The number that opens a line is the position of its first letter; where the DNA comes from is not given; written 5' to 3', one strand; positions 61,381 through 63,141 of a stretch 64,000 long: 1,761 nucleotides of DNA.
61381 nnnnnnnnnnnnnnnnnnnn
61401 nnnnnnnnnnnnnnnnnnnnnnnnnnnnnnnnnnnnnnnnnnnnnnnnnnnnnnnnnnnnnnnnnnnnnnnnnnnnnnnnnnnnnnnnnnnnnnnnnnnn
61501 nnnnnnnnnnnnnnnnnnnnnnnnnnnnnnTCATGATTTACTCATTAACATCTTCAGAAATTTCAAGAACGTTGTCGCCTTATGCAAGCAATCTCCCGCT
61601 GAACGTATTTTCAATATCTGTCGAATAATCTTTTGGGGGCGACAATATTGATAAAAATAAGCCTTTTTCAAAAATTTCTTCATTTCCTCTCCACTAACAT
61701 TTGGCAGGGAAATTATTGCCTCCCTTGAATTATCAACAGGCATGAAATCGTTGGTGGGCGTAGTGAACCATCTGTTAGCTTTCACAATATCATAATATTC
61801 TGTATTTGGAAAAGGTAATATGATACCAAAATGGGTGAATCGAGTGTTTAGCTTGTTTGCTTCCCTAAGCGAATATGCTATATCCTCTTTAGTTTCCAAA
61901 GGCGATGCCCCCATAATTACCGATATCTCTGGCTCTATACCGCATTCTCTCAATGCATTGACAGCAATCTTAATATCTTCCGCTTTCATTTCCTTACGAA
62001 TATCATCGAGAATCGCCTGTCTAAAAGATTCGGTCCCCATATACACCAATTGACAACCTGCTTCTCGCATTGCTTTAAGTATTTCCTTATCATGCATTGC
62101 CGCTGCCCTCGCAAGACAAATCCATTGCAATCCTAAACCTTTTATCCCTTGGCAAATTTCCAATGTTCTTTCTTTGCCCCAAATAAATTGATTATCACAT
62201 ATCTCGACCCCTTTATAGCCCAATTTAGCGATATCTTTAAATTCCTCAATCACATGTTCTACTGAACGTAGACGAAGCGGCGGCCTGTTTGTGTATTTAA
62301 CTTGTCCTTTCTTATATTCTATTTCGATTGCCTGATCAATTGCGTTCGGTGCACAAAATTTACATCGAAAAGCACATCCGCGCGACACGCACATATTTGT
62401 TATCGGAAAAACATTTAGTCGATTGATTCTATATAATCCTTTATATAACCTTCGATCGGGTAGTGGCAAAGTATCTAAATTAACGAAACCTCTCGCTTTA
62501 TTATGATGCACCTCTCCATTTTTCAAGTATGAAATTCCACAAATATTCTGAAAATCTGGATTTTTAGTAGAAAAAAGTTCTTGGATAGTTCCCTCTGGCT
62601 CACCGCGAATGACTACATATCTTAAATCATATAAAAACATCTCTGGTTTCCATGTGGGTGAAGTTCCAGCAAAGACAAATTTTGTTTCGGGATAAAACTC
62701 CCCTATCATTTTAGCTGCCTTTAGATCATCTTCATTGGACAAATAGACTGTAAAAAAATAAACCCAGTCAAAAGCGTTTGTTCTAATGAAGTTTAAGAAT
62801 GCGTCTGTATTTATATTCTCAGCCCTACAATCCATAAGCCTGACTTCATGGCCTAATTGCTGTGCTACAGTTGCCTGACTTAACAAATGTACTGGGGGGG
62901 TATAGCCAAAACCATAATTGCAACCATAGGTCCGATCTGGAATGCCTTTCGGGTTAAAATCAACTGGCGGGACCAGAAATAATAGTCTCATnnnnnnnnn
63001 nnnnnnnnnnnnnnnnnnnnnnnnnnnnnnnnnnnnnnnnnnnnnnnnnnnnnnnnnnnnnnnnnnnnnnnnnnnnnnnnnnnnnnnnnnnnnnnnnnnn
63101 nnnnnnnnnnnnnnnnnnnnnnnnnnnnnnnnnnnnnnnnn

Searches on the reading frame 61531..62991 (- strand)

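Call 46: search_protein_families(library=pfam, proteins=[window:61531-62991:-], max_evalue=0.00001)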
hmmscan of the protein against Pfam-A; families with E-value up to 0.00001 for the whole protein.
window:61531-62991:- (486 aa): 2 families
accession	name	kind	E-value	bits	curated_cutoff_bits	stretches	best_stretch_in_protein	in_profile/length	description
PF04055.27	Radical_SAM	-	1.9e-17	64.3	29.5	1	201-376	2-164/166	Radical SAM superfamily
PF02310.24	B12-binding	-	5.5e-09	36.3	32.1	1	30-139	11-120/121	B12 binding domain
